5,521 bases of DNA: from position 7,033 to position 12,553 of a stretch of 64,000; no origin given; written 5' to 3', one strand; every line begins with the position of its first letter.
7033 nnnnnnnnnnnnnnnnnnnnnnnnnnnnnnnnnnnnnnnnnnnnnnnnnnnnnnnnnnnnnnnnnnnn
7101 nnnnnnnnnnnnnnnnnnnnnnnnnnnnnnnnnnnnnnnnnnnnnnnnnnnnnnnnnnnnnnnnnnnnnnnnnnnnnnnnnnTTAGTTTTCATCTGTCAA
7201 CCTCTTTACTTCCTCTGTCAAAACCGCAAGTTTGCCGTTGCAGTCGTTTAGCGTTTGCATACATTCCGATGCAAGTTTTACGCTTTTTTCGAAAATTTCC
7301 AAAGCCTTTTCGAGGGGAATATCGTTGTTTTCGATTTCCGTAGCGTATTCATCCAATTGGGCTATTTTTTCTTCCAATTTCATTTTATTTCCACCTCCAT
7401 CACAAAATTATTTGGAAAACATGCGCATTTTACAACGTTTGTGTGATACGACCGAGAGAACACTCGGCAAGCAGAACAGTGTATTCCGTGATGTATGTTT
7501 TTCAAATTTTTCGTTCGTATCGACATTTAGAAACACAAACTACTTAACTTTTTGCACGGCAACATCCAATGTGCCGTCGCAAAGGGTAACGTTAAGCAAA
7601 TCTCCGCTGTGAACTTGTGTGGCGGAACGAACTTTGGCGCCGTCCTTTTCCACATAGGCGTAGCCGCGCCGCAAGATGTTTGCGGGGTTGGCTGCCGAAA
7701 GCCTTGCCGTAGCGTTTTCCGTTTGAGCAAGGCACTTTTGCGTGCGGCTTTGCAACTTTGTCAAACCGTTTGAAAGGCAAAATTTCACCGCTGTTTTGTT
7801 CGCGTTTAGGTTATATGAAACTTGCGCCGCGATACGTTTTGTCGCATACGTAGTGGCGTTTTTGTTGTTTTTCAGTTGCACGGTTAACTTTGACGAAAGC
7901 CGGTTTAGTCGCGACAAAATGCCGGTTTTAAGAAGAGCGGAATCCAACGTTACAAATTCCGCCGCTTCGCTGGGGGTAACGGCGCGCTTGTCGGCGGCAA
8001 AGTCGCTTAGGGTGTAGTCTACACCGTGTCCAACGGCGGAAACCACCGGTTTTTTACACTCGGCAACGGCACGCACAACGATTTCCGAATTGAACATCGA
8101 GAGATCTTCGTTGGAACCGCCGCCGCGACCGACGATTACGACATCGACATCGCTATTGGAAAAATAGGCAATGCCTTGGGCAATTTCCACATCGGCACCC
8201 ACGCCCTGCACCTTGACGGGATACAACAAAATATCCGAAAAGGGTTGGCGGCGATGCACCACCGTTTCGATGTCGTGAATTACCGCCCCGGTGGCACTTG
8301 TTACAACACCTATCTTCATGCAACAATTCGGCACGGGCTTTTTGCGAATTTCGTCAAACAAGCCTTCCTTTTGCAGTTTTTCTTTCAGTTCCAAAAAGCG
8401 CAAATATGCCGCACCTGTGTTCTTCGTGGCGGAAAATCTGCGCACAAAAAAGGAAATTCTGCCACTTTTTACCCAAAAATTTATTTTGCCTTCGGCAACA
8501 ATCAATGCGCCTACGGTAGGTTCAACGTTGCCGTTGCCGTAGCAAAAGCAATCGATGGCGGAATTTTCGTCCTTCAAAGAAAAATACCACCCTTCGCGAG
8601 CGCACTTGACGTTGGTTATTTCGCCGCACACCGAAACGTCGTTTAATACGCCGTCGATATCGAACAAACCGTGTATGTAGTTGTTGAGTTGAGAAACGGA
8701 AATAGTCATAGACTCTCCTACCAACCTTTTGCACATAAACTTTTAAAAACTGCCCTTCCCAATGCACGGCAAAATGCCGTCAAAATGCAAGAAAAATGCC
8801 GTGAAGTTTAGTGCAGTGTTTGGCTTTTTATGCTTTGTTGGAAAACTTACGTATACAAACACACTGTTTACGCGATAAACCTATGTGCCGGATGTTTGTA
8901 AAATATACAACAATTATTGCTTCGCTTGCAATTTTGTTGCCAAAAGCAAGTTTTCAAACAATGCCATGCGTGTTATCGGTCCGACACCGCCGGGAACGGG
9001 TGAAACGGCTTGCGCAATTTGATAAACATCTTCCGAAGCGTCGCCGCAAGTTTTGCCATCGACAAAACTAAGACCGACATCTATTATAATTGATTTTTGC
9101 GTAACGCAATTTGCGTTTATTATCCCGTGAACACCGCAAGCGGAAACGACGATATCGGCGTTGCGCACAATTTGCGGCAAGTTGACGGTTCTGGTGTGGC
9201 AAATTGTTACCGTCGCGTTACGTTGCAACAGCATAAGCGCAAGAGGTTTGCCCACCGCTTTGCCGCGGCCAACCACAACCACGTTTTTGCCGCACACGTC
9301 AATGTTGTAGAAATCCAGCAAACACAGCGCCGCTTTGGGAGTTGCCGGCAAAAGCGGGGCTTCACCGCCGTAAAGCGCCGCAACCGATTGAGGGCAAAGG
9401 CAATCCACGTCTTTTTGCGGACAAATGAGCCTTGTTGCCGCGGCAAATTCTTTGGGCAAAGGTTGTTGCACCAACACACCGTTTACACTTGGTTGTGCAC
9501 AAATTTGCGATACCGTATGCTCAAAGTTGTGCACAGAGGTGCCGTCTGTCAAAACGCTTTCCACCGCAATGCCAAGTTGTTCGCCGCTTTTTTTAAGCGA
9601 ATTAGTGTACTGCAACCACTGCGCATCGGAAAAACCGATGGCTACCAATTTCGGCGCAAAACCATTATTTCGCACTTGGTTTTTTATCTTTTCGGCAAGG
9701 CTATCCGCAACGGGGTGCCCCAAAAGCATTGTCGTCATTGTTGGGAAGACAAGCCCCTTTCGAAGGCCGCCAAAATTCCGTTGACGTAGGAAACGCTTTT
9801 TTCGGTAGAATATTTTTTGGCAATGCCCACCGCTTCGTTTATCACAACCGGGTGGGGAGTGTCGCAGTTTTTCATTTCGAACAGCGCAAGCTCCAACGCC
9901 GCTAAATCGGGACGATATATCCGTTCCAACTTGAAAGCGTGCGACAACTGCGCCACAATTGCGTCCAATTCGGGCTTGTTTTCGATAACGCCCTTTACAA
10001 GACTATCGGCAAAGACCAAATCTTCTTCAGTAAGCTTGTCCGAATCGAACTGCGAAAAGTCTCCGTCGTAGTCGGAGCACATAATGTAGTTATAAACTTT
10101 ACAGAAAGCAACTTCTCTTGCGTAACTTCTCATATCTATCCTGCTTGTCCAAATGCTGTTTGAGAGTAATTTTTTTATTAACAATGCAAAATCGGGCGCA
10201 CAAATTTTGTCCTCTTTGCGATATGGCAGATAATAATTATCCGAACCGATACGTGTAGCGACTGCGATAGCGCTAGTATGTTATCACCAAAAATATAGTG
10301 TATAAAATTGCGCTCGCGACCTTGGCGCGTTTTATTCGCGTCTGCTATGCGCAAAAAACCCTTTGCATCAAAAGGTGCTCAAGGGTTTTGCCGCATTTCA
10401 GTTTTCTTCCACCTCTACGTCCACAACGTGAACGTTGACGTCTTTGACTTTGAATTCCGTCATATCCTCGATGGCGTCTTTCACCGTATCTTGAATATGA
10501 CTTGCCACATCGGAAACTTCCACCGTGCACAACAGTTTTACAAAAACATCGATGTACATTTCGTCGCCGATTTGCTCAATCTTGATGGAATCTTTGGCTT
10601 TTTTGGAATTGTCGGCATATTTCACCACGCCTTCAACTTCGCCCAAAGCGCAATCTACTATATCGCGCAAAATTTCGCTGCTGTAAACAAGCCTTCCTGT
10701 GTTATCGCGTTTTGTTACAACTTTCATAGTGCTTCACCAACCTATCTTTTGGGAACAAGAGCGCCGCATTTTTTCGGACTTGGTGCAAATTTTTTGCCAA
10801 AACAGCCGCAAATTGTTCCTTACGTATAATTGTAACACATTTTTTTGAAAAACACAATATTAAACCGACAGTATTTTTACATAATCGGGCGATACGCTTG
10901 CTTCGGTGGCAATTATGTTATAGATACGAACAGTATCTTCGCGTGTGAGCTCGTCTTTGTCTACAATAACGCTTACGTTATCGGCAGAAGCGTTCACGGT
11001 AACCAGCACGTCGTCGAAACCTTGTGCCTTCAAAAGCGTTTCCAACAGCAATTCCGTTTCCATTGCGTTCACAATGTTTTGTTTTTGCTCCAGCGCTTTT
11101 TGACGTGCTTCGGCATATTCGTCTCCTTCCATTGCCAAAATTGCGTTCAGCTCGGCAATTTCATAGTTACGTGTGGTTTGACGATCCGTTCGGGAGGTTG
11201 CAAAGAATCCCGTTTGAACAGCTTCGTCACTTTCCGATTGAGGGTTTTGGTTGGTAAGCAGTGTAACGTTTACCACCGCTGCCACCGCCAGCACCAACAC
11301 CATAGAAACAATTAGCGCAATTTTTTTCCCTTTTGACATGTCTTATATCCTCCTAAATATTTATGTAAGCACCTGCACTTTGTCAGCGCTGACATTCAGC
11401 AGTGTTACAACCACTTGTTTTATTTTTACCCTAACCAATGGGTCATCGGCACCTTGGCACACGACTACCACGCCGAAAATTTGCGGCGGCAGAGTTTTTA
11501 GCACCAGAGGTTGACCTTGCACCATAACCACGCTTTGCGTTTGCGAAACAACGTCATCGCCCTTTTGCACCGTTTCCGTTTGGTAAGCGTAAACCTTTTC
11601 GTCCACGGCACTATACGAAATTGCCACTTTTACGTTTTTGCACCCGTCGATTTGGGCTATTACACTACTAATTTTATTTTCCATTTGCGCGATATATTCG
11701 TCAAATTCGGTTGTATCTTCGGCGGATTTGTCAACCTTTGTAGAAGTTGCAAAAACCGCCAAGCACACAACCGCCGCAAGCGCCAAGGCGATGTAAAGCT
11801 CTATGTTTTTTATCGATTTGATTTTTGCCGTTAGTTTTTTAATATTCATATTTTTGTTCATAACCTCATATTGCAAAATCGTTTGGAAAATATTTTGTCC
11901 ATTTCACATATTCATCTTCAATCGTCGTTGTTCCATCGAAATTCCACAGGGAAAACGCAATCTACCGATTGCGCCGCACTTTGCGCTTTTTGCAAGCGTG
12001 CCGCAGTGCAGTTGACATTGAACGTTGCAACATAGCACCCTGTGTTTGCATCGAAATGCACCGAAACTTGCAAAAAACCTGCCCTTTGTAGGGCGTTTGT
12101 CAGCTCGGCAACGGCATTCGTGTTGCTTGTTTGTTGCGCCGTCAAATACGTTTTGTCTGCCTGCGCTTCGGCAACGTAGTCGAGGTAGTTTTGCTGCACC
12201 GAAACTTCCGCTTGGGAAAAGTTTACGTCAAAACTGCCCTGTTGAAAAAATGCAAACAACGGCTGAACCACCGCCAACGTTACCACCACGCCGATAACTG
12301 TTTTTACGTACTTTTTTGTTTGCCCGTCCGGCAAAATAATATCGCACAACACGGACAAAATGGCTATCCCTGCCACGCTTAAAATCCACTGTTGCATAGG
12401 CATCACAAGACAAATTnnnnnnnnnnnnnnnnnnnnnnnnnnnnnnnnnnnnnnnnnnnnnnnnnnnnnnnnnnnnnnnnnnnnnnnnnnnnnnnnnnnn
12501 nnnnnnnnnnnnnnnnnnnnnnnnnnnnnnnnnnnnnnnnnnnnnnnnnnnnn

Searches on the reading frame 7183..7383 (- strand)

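Call 4: search_protein_families(library=pfam, proteins=[window:7183-7383:-], max_evalue=0.01)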
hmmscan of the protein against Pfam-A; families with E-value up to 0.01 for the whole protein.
window:7183-7383:- (66 aa): 2 families
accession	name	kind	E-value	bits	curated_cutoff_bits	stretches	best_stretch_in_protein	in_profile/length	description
PF02609.21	Exonuc_VII_S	-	1.9e-12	47.5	24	1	4-52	2-50/52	Exonuclease VII small subunit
PF04108.17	ATG17_like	-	0.0052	16.7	43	1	3-63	213-274/355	Autophagy protein ATG17-like domain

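Call 5: search_protein_families(library=ncbifam, proteins=[window:7183-7383:-], max_evalue=0.01)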
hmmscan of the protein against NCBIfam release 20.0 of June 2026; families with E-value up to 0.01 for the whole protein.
window:7183-7383:- (66 aa): 14 families
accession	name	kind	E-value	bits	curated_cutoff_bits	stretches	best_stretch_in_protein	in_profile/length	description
TIGR01280.1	xseB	equivalog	3e-12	46.4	35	1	4-58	3-57/57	exodeoxyribonuclease VII small subunit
NF002140.0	PRK00977.1-4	equivalog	1.1e-10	41.1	71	1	3-61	12-70/81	exodeoxyribonuclease VII small subunit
NF002137.0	PRK00977.1-1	equivalog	3.6e-10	39.6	94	1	3-58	11-66/80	exodeoxyribonuclease VII small subunit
NF002138.0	PRK00977.1-2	equivalog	5.8e-09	35.6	77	1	2-57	7-62/77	exodeoxyribonuclease VII small subunit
NF010666.0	PRK14063.1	equivalog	6.3e-08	32.6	111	1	1-58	7-64/78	exodeoxyribonuclease VII small subunit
NF010670.0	PRK14067.1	equivalog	5.6e-07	29.2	107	1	3-58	10-65/81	exodeoxyribonuclease VII small subunit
NF010673.0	PRK14070.1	equivalog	8.7e-07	28.9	119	1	1-52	1-52/75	exodeoxyribonuclease VII small subunit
NF002141.0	PRK00977.1-5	equivalog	9.6e-07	28.6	92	1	3-61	23-81/93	exodeoxyribonuclease VII small subunit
NF010672.0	PRK14069.1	equivalog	2.8e-06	27.6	123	1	3-60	10-67/95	exodeoxyribonuclease VII small subunit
NF010669.0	PRK14066.1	equivalog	6e-06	26.4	113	1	2-56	5-59/76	exodeoxyribonuclease VII small subunit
NF010671.0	PRK14068.1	equivalog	1.3e-05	25.2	95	1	3-58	8-63/76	exodeoxyribonuclease VII small subunit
NF002139.0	PRK00977.1-3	equivalog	1.5e-05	25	68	1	3-56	15-68/84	exodeoxyribonuclease VII small subunit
NF010667.0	PRK14064.1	equivalog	0.00034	20.9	134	1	3-54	8-59/75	exodeoxyribonuclease VII small subunit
NF047515.1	SpiroCoCo_C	equivalog_domain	0.0062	15.7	125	1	2-64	132-194/313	SpiroCoCo family coiled-coil protein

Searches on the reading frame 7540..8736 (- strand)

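Call 4: search_protein_families(library=pfam, proteins=[window:7540-8736:-], max_evalue=0.01)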
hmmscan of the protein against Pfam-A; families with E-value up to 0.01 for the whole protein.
window:7540-8736:- (398 aa): 3 families
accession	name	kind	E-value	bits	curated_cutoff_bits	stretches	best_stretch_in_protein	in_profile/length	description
PF02601.20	Exonuc_VII_L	-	1.3e-73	248.6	35.9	2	126-319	1-194/315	Exonuclease VII, large subunit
PF13742.12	tRNA_anti_2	-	1.2e-16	61.1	27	1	12-100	1-93/95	OB-fold nucleic acid binding domain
PF01336.31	tRNA_anti-codon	-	2.6e-05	24.5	27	1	34-100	1-71/75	OB-fold nucleic acid binding domain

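Call 5: search_protein_families(library=ncbifam, proteins=[window:7540-8736:-], max_evalue=0.01)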
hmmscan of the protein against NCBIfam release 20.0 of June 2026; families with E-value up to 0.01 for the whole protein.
window:7540-8736:- (398 aa): 1 family
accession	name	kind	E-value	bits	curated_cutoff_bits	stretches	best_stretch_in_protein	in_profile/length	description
TIGR00237.1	xseA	equivalog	2e-110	369.6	180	1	13-394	1-388/389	exodeoxyribonuclease VII large subunit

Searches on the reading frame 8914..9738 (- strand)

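Call 4: search_protein_families(library=pfam, proteins=[window:8914-9738:-], max_evalue=0.01)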
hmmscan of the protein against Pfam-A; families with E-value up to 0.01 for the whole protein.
window:8914-9738:- (274 aa): 2 families
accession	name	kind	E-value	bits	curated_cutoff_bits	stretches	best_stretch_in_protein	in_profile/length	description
PF02882.25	THF_DHG_CYH_C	-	2e-51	173.9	27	1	117-270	3-158/160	Tetrahydrofolate dehydrogenase/cyclohydrolase, NAD(P)-binding domain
PF00763.28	THF_DHG_CYH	-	4.1e-15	56.5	32.8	1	6-112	2-115/115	Tetrahydrofolate dehydrogenase/cyclohydrolase, catalytic domain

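Call 5: search_protein_families(library=ncbifam, proteins=[window:8914-9738:-], max_evalue=0.01)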
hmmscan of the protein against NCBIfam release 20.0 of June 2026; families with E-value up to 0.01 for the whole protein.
window:8914-9738:- (274 aa): 30 families (the best 25 are shown)
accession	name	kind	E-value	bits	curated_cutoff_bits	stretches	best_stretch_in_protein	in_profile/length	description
NF010770.0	PRK14173.1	equivalog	1.1e-62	211.9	411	1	3-273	4-283/287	bifunctional 5,10-methylene-tetrahydrofolate dehydrogenase/ 5,10-methylene-tetrahydrofolate cyclohydrolase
NF010769.0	PRK14172.1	equivalog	3.8e-62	210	392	1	4-264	4-273/278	bifunctional 5,10-methylene-tetrahydrofolate dehydrogenase/ 5,10-methylene-tetrahydrofolate cyclohydrolase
NF010775.0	PRK14178.1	equivalog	7e-62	209.2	465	1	5-272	3-275/279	bifunctional methylenetetrahydrofolate dehydrogenase/methenyltetrahydrofolate cyclohydrolase FolD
NF041156.1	FolD_Thplmales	equivalog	1.6e-59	201.4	480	1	4-273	2-277/277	bifunctional methylenetetrahydrofolate dehydrogenase/methenyltetrahydrofolate cyclohydrolase FolD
NF010789.1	PRK14193.1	equivalog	8e-58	195.9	401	1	7-265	7-275/281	bifunctional methylenetetrahydrofolate dehydrogenase/methenyltetrahydrofolate cyclohydrolase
NF010783.0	PRK14186.1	equivalog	2e-56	191.3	333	1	9-270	13-284/297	bifunctional methylenetetrahydrofolate dehydrogenase/methenyltetrahydrofolate cyclohydrolase FolD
NF010773.0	PRK14176.1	equivalog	4.3e-55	187.1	437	1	8-269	18-284/287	bifunctional 5,10-methylene-tetrahydrofolate dehydrogenase/ 5,10-methylene-tetrahydrofolate cyclohydrolase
NF010772.0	PRK14175.1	equivalog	5e-55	186.8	459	1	7-271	8-281/286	bifunctional methylenetetrahydrofolate dehydrogenase/methenyltetrahydrofolate cyclohydrolase FolD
NF010781.0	PRK14184.1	equivalog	1.1e-54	185.5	438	1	11-269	14-281/286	bifunctional 5,10-methylene-tetrahydrofolate dehydrogenase/ 5,10-methylene-tetrahydrofolate cyclohydrolase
NF010764.0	PRK14167.1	subfamily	8.7e-54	182.7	477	1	1-272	1-290/297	bifunctional 5,10-methylene-tetrahydrofolate dehydrogenase/ 5,10-methylene-tetrahydrofolate cyclohydrolase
NF010766.0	PRK14169.1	equivalog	1.5e-53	182.1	450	1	1-266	1-275/283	bifunctional methylenetetrahydrofolate dehydrogenase/methenyltetrahydrofolate cyclohydrolase FolD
NF010787.0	PRK14191.1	equivalog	4.3e-53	180.3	423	1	9-273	8-282/285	bifunctional methylenetetrahydrofolate dehydrogenase/methenyltetrahydrofolate cyclohydrolase FolD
NF008058.0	PRK10792.1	equivalog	5.7e-53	179.7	355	1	10-270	15-281/285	bifunctional methylenetetrahydrofolate dehydrogenase/methenyltetrahydrofolate cyclohydrolase FolD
NF010786.0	PRK14189.1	subfamily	1e-51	175.8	421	1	21-270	25-280/285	bifunctional methylenetetrahydrofolate dehydrogenase/methenyltetrahydrofolate cyclohydrolase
NF010776.0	PRK14179.1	equivalog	1.8e-51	174.9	445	1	8-268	12-278/284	bifunctional methylenetetrahydrofolate dehydrogenase/methenyltetrahydrofolate cyclohydrolase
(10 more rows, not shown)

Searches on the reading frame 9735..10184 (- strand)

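Call 4: search_protein_families(library=pfam, proteins=[window:9735-10184:-], max_evalue=0.01)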
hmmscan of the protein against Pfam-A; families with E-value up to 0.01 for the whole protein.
window:9735-10184:- (149 aa): 1 family
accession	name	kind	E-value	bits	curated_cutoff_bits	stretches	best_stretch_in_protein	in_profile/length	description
PF01029.23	NusB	-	6.8e-27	94.9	23.1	1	22-143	3-133/133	NusB family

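Call 5: search_protein_families(library=ncbifam, proteins=[window:9735-10184:-], max_evalue=0.01)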
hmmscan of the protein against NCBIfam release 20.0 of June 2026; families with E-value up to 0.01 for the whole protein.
window:9735-10184:- (149 aa): 7 families
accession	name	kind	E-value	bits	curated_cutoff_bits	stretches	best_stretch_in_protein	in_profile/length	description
TIGR01951.1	nusB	equivalog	5e-28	98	88.35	1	19-142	2-128/131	transcription antitermination factor NusB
NF001223.0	PRK00202.1-1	equivalog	2.1e-23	83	131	1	23-141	13-140/146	transcription antitermination factor NusB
NF011494.0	PRK14902.1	equivalog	6.6e-12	44.9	319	1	45-144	30-128/444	16S rRNA (cytosine(967)-C(5))-methyltransferase RsmB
TIGR00563.1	rsmB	equivalog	3.2e-07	29.8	269.05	1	47-144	27-123/437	16S rRNA (cytosine(967)-C(5))-methyltransferase RsmB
NF001230.0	PRK00202.2-5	equivalog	5.2e-07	29.6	132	1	53-140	58-146/165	transcription antitermination factor NusB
NF011493.0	PRK14901.1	equivalog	8.7e-07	28.1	540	1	46-145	30-129/447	16S rRNA (cytosine(967)-C(5))-methyltransferase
NF008149.0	PRK10901.1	equivalog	0.0067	15.4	375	1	50-143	39-131/434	16S rRNA (cytosine(967)-C(5))-methyltransferase RsmB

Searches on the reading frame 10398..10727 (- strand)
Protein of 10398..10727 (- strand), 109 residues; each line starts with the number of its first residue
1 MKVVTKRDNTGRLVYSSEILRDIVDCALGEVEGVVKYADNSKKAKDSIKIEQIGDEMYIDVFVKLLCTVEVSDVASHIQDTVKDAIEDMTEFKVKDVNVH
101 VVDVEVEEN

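Call 4: search_protein_families(library=pfam, proteins=[window:10398-10727:-], max_evalue=0.01)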
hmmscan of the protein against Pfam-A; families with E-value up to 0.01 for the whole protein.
window:10398-10727:- (109 aa): 1 family
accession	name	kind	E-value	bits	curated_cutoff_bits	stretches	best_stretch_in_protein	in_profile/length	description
PF03780.18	Asp23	-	6.7e-16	59.1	28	1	10-104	2-107/108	Asp23 family, cell envelope-related function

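Call 5: search_protein_families(library=ncbifam, proteins=[window:10398-10727:-], max_evalue=0.01)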
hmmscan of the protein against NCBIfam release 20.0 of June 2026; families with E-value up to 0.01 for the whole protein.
window:10398-10727:- (109 aa): 1 family
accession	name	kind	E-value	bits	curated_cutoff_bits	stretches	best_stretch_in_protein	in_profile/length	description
NF033218.1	anchor_AmaP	equivalog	1.3e-05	25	55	1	7-101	81-166/166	alkaline shock response membrane anchor protein AmaP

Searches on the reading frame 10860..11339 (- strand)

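Call 4: search_protein_families(library=pfam, proteins=[window:10860-11339:-], max_evalue=0.01)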
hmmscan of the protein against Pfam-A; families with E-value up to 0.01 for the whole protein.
window:10860-11339:- (159 aa): 1 family
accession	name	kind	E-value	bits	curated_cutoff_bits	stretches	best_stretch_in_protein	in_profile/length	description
PF12685.13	SpoIIIAH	-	1.7e-23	84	30.6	1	35-156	73-191/191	SpoIIIAH-like protein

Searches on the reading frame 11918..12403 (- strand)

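Call 49: search_protein_families(library=pfam, proteins=[window:11918-12403:-], max_evalue=0.00001)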
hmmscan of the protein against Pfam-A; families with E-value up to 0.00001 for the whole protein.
window:11918-12403:- (161 aa): 1 family
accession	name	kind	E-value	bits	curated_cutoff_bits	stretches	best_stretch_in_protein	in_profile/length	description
PF09581.16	Spore_III_AF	-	7e-13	49.4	28.3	1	13-109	3-100/185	Stage III sporulation protein AF (Spore_III_AF)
